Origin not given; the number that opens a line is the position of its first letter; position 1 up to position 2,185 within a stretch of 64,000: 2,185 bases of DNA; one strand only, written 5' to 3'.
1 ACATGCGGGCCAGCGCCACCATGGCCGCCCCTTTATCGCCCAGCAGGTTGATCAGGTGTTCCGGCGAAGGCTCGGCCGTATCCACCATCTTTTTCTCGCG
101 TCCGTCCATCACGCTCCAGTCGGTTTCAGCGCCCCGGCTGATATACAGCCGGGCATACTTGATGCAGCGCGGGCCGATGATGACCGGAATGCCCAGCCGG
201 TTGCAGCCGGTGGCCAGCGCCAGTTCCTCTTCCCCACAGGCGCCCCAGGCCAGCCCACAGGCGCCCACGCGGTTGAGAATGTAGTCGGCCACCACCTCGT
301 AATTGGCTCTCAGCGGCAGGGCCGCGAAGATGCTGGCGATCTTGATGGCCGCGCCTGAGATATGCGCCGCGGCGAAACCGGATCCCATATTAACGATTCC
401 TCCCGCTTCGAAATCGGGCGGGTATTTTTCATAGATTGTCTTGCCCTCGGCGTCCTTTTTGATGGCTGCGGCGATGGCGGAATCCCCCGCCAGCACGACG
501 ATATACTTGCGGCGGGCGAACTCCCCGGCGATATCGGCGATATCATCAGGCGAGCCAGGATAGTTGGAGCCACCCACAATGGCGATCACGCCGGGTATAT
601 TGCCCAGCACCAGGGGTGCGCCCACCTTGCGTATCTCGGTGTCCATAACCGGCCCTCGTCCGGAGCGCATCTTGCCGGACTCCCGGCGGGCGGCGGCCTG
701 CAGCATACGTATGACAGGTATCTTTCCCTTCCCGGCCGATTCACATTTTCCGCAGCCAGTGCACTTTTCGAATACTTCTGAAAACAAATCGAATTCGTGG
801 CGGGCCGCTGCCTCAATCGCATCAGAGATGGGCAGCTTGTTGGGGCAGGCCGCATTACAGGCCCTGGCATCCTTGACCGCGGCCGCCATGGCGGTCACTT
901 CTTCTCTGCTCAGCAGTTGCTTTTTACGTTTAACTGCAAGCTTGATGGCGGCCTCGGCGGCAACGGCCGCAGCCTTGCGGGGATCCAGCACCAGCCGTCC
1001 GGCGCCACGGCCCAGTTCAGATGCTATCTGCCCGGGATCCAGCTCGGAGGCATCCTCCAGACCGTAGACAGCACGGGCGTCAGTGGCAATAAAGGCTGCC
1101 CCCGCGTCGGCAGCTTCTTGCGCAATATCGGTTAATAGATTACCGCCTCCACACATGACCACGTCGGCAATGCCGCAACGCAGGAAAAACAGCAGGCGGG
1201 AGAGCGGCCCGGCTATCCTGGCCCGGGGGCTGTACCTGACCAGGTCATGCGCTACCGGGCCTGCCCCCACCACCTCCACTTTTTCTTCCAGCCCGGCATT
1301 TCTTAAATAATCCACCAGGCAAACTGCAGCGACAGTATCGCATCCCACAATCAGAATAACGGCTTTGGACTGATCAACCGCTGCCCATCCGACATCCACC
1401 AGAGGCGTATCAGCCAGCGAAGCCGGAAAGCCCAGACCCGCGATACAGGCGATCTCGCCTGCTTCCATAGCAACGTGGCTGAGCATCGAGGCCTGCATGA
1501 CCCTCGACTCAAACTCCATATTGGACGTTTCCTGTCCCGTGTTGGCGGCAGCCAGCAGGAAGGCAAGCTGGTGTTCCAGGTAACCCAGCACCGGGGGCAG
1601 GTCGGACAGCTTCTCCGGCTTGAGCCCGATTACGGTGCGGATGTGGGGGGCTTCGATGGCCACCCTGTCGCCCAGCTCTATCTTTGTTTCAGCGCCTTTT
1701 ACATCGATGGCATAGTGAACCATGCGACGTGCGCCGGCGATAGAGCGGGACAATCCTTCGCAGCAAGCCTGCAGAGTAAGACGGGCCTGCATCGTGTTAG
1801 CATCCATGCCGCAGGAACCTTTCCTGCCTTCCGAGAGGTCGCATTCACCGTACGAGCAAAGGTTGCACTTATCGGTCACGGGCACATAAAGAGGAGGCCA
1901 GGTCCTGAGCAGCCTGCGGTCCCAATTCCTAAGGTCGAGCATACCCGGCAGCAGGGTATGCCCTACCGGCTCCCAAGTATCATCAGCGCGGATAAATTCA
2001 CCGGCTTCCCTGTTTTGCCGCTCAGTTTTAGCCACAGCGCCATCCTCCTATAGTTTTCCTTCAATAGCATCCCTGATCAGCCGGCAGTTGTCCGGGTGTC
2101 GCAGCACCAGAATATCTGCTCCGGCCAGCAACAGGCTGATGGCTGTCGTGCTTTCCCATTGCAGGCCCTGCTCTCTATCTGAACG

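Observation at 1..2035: CdhA-family CODH homolog with every C-cluster ligand position substituted, encoded next to cdhD and acsE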

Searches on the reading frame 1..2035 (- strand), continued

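Call 10: find_homologous_proteins(query=window:1-2035:-, max_evalue=1e-20)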
Query window:1-2035:- (678 aa): 308 proteins with E <= 1e-20 among 8000 candidates; the best 120 are listed.
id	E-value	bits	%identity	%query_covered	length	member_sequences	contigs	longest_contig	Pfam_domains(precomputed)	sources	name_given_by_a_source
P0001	0.0e+0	1458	96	100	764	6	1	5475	PF03063.26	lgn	-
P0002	0.0e+0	1331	88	100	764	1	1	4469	PF03063.26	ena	-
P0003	0.0e+0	1268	82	100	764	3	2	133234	PF03063.26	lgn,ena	-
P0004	0.0e+0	1254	82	100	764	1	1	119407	PF03063.26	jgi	jgi:acetyl-CoA decarbonylase/synthase complex subunit alpha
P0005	0.0e+0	1245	81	100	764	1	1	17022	PF03063.26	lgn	-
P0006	0.0e+0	1243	81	100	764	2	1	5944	PF03063.26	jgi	jgi:anaerobic carbon-monoxide dehydrogenase, CODH/ACS complex subunit alpha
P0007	0.0e+0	1229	81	100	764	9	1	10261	PF03063.26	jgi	-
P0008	0.0e+0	1143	75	100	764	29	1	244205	PF03063.26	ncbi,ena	-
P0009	0.0e+0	1131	74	100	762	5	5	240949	PF03063.26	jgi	-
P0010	0.0e+0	1107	72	100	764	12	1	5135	PF03063.26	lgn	-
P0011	0.0e+0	1044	68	100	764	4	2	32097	PF03063.26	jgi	jgi:acetyl-CoA decarbonylase/synthase complex subunit alpha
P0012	0.0e+0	1025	67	100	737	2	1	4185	PF03063.26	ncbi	-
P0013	1.1e-282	958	65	55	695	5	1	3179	PF03063.26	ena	-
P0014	9.9e-281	951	66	55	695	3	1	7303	PF03063.26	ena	-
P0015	6.4e-280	948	64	55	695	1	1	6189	PF03063.26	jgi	jgi:CO dehydrogenase/acetyl-CoA synthase alpha subunit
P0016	6.8e-280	948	65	55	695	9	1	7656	PF03063.26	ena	-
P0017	9.9e-280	948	64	55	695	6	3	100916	PF03063.26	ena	-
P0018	1.0e-277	941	63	100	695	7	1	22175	PF03063.26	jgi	jgi:CO dehydrogenase/acetyl-CoA synthase alpha subunit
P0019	7.0e-277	938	65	55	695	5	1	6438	PF03063.26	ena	-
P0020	3.7e-276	936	65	55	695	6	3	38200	PF03063.26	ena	-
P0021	6.6e-276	935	64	55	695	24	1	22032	PF03063.26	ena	-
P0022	9.8e-275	931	64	55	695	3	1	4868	PF03063.26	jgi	-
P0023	3.0e-274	930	63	55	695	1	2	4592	PF03063.26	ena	-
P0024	5.6e-274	929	63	100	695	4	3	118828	PF03063.26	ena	-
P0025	9.5e-274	928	64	55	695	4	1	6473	PF03063.26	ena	-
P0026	2.1e-271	920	62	55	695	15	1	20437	PF03063.26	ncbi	-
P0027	2.1e-271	920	63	100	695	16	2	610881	PF03063.26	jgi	jgi:CO dehydrogenase/acetyl-CoA synthase alpha subunit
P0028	6.4e-269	912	60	55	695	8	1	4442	PF03063.26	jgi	-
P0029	6.9e-269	912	61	55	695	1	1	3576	PF03063.26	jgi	-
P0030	8.5e-269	912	62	100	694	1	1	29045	PF03063.26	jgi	jgi:CO dehydrogenase/acetyl-CoA synthase alpha subunit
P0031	8.3e-268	908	62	100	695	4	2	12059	PF03063.26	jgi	-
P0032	3.2e-267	906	61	55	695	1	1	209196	PF03063.26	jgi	jgi:CO dehydrogenase/acetyl-CoA synthase alpha subunit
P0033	3.0e-266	903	60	55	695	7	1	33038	PF03063.26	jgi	-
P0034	6.2e-266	902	61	55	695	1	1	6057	PF03063.26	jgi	jgi:CO dehydrogenase/acetyl-CoA synthase alpha subunit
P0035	4.6e-262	889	61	52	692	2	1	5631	PF03063.26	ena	-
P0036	1.8e-261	887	58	56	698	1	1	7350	PF03063.26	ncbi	-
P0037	3.6e-261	886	57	57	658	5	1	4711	PF03063.26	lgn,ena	-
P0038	3.8e-261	886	61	55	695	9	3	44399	PF03063.26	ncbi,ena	-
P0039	1.4e-259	881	59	55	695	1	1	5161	PF03063.26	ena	-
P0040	1.7e-258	878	59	52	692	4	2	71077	PF03063.26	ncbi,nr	ncbi:MAG: acetyl-CoA decarbonylase/synthase complex subunit alpha [Dehalococcoidia bacterium]|nr:ace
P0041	4.6e-258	876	66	55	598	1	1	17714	PF03063.26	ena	-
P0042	2.4e-257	874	59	55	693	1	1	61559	PF03063.26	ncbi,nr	ncbi:MAG: acetyl-CoA decarbonylase/synthase complex subunit alpha [Chloroflexi bacterium]|nr:acetyl-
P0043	5.9e-251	853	56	100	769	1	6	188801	PF13187.12,PF03063.26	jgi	jgi:acetyl-CoA decarbonylase/synthase complex subunit alpha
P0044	1.5e-250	851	56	100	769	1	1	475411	PF13187.12,PF03063.26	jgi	jgi:acetyl-CoA decarbonylase/synthase complex subunit alpha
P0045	3.2e-250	850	56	100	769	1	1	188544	PF13187.12,PF03063.26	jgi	jgi:acetyl-CoA decarbonylase/synthase complex subunit alpha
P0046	4.1e-250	850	56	100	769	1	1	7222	PF13187.12,PF03063.26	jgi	jgi:acetyl-CoA decarbonylase/synthase complex subunit alpha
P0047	1.6e-249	848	55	100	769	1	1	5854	PF13187.12,PF03063.26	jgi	jgi:acetyl-CoA decarbonylase/synthase complex subunit alpha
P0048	2.1e-249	848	56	100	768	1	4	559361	PF13187.12,PF03063.26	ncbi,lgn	-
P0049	2.2e-249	848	56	100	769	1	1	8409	PF13187.12,PF03063.26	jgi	jgi:acetyl-CoA decarbonylase/synthase complex subunit alpha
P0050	2.7e-249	847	55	100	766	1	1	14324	PF13187.12,PF03063.26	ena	-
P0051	2.8e-249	847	57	55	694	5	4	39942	PF03063.26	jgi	-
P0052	5.6e-249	846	55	99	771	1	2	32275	PF13187.12,PF03063.26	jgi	jgi:acetyl-CoA decarbonylase/synthase complex subunit alpha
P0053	6.4e-249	846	56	100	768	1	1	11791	PF13187.12,PF03063.26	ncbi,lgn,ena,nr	ncbi:MAG TPA: CO dehydrogenase/acetyl-CoA synthase complex subunit epsilon [Dehalococcoidia bacteriu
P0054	7.8e-249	846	56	100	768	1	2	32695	PF13237.12,PF13187.12,PF03063.26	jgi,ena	jgi:acetyl-CoA decarbonylase/synthase complex subunit alpha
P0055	1.5e-248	845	55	100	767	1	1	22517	PF13187.12,PF03063.26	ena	-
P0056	1.8e-248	844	55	100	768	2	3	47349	PF12838.13,PF13187.12,PF03063.26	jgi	jgi:acetyl-CoA decarbonylase/synthase complex subunit alpha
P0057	2.2e-248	844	56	100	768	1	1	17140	PF13187.12,PF03063.26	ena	-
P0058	2.8e-248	844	56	100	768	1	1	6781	PF13237.12,PF13187.12,PF03063.26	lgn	-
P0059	3.1e-248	844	56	100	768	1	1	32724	PF13237.12,PF13187.12,PF03063.26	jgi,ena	-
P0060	3.1e-248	844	56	100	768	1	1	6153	PF13187.12,PF03063.26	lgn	-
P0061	3.4e-248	844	55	100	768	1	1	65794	PF13187.12,PF03063.26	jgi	jgi:acetyl-CoA decarbonylase/synthase complex subunit alpha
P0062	4.1e-248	843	56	100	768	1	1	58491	PF13237.12,PF13187.12,PF03063.26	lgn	-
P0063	4.4e-248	843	56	100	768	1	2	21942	PF13237.12,PF13187.12,PF03063.26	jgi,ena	-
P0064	6.1e-248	843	56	100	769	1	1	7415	PF13187.12,PF03063.26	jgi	jgi:acetyl-CoA decarbonylase/synthase complex subunit alpha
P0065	6.4e-248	843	56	99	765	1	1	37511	PF13237.12,PF13187.12,PF03063.26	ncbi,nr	ncbi:MAG: CO dehydrogenase/acetyl-CoA synthase complex subunit epsilon [Dehalococcoidia bacterium]|n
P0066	1.0e-247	842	56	100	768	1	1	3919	PF13187.12,PF03063.26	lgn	-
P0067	1.5e-247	841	55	100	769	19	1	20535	PF03063.26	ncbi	-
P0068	1.8e-247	841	53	99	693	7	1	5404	PF03063.26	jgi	jgi:CO dehydrogenase/acetyl-CoA synthase alpha subunit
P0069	2.0e-247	841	55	100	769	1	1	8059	PF13187.12,PF03063.26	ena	-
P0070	3.2e-247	840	56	100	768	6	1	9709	PF13237.12,PF13187.12,PF03063.26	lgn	-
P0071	3.3e-247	840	55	100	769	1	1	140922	PF13187.12,PF03063.26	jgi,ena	-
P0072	4.1e-247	840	55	100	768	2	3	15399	PF13187.12,PF03063.26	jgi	-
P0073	7.2e-247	839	56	100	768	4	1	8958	PF13484.12,PF13237.12,PF13187.12,PF03063.26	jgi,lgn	jgi:acetyl-CoA decarbonylase/synthase complex subunit alpha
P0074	7.2e-247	839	56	56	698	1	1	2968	PF03063.26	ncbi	-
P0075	1.1e-246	839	55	100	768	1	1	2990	PF13187.12,PF03063.26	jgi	jgi:acetyl-CoA decarbonylase/synthase complex subunit alpha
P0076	1.5e-246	838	55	100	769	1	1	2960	PF13187.12,PF03063.26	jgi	jgi:acetyl-CoA decarbonylase/synthase complex subunit alpha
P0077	1.7e-246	838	55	100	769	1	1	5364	PF13187.12,PF03063.26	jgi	jgi:acetyl-CoA decarbonylase/synthase complex subunit alpha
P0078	1.9e-246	838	55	100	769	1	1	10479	PF13187.12,PF03063.26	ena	-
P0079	2.1e-246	838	55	100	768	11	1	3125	PF13187.12,PF03063.26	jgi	jgi:acetyl-CoA decarbonylase/synthase complex subunit alpha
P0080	2.2e-246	838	54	100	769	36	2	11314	PF13534.12,PF13187.12,PF03063.26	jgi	jgi:acetyl-CoA decarbonylase/synthase complex subunit alpha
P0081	2.4e-246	837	55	100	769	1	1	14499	PF13187.12,PF03063.26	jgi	-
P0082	2.6e-246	837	55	100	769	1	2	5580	PF13187.12,PF03063.26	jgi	jgi:acetyl-CoA decarbonylase/synthase complex subunit alpha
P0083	2.9e-246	837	55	100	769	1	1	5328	PF13187.12,PF03063.26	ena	-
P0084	3.1e-246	837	55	100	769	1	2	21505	PF13187.12,PF03063.26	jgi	jgi:acetyl-CoA decarbonylase/synthase complex subunit alpha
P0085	6.7e-246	836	54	100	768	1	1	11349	PF03063.26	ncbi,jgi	-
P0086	6.8e-246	836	55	100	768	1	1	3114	PF13187.12,PF03063.26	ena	-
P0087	1.0e-245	835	55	100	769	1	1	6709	PF13187.12,PF03063.26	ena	-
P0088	1.3e-245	835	55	100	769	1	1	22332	PF13187.12,PF03063.26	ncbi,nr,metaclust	ncbi:MAG: CO dehydrogenase/acetyl-CoA synthase complex subunit epsilon [Chloroflexi bacterium RBG_13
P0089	1.5e-245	835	55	100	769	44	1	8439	PF13187.12,PF03063.26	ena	-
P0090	1.6e-245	835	55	100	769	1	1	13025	PF13187.12,PF03063.26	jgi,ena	-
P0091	2.3e-245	834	55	100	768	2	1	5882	PF00037.33,PF13187.12,PF03063.26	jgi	jgi:acetyl-CoA decarbonylase/synthase complex subunit alpha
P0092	3.3e-245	834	54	100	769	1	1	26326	PF13187.12,PF03063.26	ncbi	ncbi:MAG: CO dehydrogenase/acetyl-CoA synthase complex subunit alpha [Dehalococcoidia bacterium]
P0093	4.4e-245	833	54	100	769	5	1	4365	PF13187.12,PF03063.26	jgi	jgi:acetyl-CoA decarbonylase/synthase complex subunit alpha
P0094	4.4e-245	833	54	100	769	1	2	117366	PF13484.12,PF12838.13,PF13187.12,PF03063.26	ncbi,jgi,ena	ncbi:MAG TPA: CO dehydrogenase/acetyl-CoA synthase complex subunit alpha [Dehalococcoidia bacterium]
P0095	4.6e-245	833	54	100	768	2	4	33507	PF13484.12,PF13187.12,PF03063.26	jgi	jgi:acetyl-CoA decarbonylase/synthase complex subunit alpha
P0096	4.6e-245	833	56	100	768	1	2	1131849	PF00037.33,PF13237.12,PF13187.12,PF03063.26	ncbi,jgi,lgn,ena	-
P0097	5.2e-245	833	54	100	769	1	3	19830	PF13187.12,PF03063.26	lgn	-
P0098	5.9e-245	833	55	100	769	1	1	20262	PF13187.12,PF03063.26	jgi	-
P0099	6.1e-245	833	54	100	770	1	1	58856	PF13187.12,PF03063.26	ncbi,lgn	-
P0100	6.7e-245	833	54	100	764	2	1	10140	PF13484.12,PF13187.12,PF03063.26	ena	-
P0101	7.0e-245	833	54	100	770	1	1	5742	PF03063.26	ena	-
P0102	8.0e-245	832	54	100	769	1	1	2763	PF13187.12,PF03063.26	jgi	-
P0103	8.2e-245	832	54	100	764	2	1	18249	PF13484.12,PF12838.13,PF13187.12,PF03063.26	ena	-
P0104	9.5e-245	832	54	100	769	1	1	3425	PF13187.12,PF03063.26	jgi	-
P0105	1.0e-244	832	55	100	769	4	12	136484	PF13187.12,PF03063.26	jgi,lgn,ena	jgi:acetyl-CoA decarbonylase/synthase complex subunit alpha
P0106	1.2e-244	832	55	100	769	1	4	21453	PF13187.12,PF03063.26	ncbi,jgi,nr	ncbi:MAG: CO dehydrogenase/acetyl-CoA synthase complex subunit epsilon [Chloroflexi bacterium]|nr:CO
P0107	1.2e-244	832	54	100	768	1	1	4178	PF13187.12,PF03063.26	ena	-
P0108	1.2e-244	832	55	100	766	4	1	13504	PF03063.26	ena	-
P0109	1.3e-244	832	55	100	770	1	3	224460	PF13187.12,PF03063.26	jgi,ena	-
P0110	1.6e-244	831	54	100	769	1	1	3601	PF13187.12,PF03063.26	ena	-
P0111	1.6e-244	831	55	98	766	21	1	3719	PF03063.26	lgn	-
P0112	1.6e-244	831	54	100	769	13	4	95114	PF13187.12,PF03063.26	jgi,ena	-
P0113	1.9e-244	831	55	100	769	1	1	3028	PF13187.12,PF03063.26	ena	-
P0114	2.0e-244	831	55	100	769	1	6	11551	PF13187.12,PF03063.26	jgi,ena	-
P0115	2.5e-244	831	54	100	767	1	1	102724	PF13187.12,PF03063.26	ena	-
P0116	3.4e-244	830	55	100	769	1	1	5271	PF13187.12,PF03063.26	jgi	jgi:acetyl-CoA decarbonylase/synthase complex subunit alpha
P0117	3.5e-244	830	55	100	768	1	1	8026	PF13187.12,PF03063.26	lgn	-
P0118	4.4e-244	830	55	100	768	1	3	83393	PF13187.12,PF03063.26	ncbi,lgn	-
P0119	6.0e-244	830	54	100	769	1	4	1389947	PF13187.12,PF03063.26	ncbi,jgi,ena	jgi:acetyl-CoA decarbonylase/synthase complex subunit alpha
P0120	8.0e-244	829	55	100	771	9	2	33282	PF13187.12,PF03063.26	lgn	-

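Call 14: find_encoding_contigs(protein=P0003, flank=10000, max_places=3)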
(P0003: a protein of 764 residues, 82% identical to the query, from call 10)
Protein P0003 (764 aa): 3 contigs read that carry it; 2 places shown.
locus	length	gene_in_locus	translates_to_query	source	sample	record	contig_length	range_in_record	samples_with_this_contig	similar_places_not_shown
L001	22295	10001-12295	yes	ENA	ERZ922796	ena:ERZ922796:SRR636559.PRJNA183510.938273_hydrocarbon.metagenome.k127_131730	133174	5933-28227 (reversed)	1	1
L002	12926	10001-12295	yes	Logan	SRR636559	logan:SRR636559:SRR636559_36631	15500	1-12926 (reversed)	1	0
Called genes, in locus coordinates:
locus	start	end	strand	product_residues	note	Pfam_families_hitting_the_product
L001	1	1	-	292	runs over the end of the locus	PF00551:Formyl_trans_N, PF02911:Formyl_trans_C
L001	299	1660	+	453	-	PF11638:DnaA_N, PF00308:Bac_DnaA, PF00004:AAA, PF01695:IstB_IS21, PF08299:Bac_DnaA_C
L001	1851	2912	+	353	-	PF01018:GTP1_OBG, PF01926:MMR_HSR1, PF02421:FeoB_N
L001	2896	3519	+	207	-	PF01467:CTP_transf_like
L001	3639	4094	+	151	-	PF00583:Acetyltransf_1, PF13673:Acetyltransf_10, PF13508:Acetyltransf_7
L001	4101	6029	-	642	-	PF02518:HATPase_c, PF00204:DNA_gyraseB, PF01751:Toprim, PF00986:DNA_gyraseB_C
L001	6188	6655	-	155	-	PF00075:RNase_H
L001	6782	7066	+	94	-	PF12840:HTH_20 (weak), PF01022:HTH_5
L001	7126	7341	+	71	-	-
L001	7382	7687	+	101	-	PF09719:C_GCAxxG_C_C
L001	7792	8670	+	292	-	PF03599:CdhD (weak), PF00809:Pterin_bind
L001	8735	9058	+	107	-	PF00857:Isochorismatase (faint)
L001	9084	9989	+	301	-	PF03599:CdhD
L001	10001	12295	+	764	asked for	PF03063:Prismane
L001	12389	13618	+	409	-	PF03598:CdhC, PF19436:ACS_CODH_B_C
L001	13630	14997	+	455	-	PF04060:FeS, PF03599:CdhD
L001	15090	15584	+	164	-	PF01257:2Fe-2S_thioredx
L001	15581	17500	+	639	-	PF01512:Complex1_51K, PF10589:NADH_4Fe-4S, PF12797:Fer4_2 (faint), PF12837:Fer4_6 (faint), PF12838:Fer4_7 (weak), PF13237:Fer4_10 (weak), PF13187:Fer4_9 (weak)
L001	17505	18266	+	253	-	PF01656:CbiA, PF02374:ArsA_ATPase (weak), PF06564:CBP_BcsQ (weak), PF13614:AAA_31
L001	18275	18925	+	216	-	PF00702:Hydrolase, PF13419:HAD_2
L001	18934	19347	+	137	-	-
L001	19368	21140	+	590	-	PF01144:CoA_trans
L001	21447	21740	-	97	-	-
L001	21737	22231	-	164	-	PF13610:DDE_Tnp_IS240 (weak), PF13683:rve_3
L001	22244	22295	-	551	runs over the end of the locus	PF13589:HATPase_c_3, PF01119:DNA_mis_repair, PF08676:MutL_C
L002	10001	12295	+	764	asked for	PF03063:Prismane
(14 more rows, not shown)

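Call 16: find_related_loci(query=window:1-2035:-, collection=genome_contigs, flank=10000)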
Query window:1-2035:- (678 aa) in genome_contigs; peptide patterns used: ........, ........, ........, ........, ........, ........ (x = any residue, [..] = any of these).
165 stretches matched a pattern; 72 encode a relative of the query (tblastn E <= 1e-3); 72 distinct loci.
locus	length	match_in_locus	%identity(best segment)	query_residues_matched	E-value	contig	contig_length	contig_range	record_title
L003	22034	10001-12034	76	1-678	0e+0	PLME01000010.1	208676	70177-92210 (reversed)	MAG: Dehalococcoidia bacterium isolate fen_1075 73.20120800_E3S.24_contig_149, whole genome shotgun sequence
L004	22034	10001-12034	75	1-678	0e+0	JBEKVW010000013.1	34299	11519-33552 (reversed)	MAG: Dehalococcoidia bacterium isolate SPRUCE 613 SPRUCE_613_13, whole genome shotgun sequence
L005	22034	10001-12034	76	1-678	0e+0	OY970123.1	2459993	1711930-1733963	MAG: uncultured Chloroflexia bacterium isolate MFD01476.bin.c.5 genome assembly, chromosome: 1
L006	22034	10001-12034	75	1-678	0e+0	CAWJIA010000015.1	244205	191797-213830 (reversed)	MAG: uncultured Chloroflexia bacterium isolate MFD03726.bin.1.148 genome assembly, contig: contig_55008, whole genome sh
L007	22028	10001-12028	74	1-678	0e+0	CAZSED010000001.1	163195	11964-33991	MAG TPA_asm: uncultured Dehalococcoidales bacterium isolate SRP098346_co1_392 genome assembly, contig: NODE_2_length_163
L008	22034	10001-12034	74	1-678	0e+0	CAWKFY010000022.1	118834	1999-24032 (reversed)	MAG: uncultured Chloroflexia bacterium isolate MFD04492.bin.2.15 genome assembly, contig: contig_48046, whole genome sho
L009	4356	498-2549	55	1-678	0e+0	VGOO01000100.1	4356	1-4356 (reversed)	MAG: Chloroflexi bacterium isolate M_DeepCast_400m_m2_044 M_DeepCast_400m_m2_044_Ga0194112_10046977, whole genome shotgu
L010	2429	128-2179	55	1-678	0e+0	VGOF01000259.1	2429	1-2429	MAG: Chloroflexi bacterium isolate K_DeepCast_250m_m2_195 K_DeepCast_250m_m2_195_Ga0194125_10098989, whole genome shotgu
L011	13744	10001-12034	54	1-678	0e+0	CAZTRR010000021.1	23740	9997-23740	MAG TPA_asm: uncultured Dehalococcoidales bacterium isolate SRP068000_co2_18 genome assembly, contig: NODE_1371_length_2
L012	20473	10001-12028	54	3-678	0e+0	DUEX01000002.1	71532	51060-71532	MAG TPA_asm: Dehalococcoidia bacterium isolate W265 Contig2, whole genome shotgun sequence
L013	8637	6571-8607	54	3-678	0e+0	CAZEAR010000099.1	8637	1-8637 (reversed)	MAG TPA_asm: uncultured Dehalococcoidales bacterium isolate binchicken_co294_169 genome assembly, contig: NODE_7242_leng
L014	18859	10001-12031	55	3-678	0e+0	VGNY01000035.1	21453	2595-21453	MAG: Chloroflexi bacterium isolate M_DeepCast_200m_mx_194 M_DeepCast_200m_mx_194_Ga0194113_10003372, whole genome shotgu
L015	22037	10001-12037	55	1-678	0e+0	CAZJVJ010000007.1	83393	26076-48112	MAG TPA_asm: uncultured Dehalococcoidales bacterium isolate binchicken_co40_102 genome assembly, contig: NODE_309_length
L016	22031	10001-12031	56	3-678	0e+0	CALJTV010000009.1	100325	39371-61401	MAG: uncultured Dehalococcoidia bacterium isolate S1_Bin_MAXBIN__111_1 genome assembly, contig: c_000001658410, whole ge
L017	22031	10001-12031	56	3-678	0e+0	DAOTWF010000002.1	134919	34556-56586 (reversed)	MAG TPA_asm: Dehalococcoidia bacterium isolate H12_119 k73_633500, whole genome shotgun sequence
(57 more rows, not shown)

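Call 17: find_encoding_contigs(protein=P0027, flank=10000, max_places=1)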
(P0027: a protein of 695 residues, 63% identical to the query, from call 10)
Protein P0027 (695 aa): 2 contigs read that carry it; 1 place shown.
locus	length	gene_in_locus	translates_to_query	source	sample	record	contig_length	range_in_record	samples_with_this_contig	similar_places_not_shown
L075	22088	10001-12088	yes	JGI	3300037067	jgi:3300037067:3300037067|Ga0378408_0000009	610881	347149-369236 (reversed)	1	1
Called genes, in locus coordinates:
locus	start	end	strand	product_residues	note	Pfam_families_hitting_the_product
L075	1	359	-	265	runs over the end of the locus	PF01503:PRA-PH (faint), PF03819:MazG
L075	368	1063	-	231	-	PF04298:Zn_peptidase_2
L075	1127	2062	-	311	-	PF00551:Formyl_trans_N, PF02911:Formyl_trans_C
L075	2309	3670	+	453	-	PF11638:DnaA_N, PF00308:Bac_DnaA, PF01695:IstB_IS21, PF00004:AAA, PF08299:Bac_DnaA_C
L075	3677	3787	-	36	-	-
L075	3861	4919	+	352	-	PF01018:GTP1_OBG, PF01926:MMR_HSR1, PF02421:FeoB_N (weak)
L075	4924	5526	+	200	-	PF01467:CTP_transf_like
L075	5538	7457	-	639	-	PF02518:HATPase_c, PF00204:DNA_gyraseB, PF01751:Toprim, PF00986:DNA_gyraseB_C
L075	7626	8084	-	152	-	PF00075:RNase_H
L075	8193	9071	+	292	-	PF00809:Pterin_bind, PF03599:CdhD (weak)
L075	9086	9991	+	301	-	PF03599:CdhD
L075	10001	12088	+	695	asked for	PF03063:Prismane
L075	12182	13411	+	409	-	PF03598:CdhC, PF19436:ACS_CODH_B_C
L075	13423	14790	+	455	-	PF04060:FeS, PF03599:CdhD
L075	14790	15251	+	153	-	PF01257:2Fe-2S_thioredx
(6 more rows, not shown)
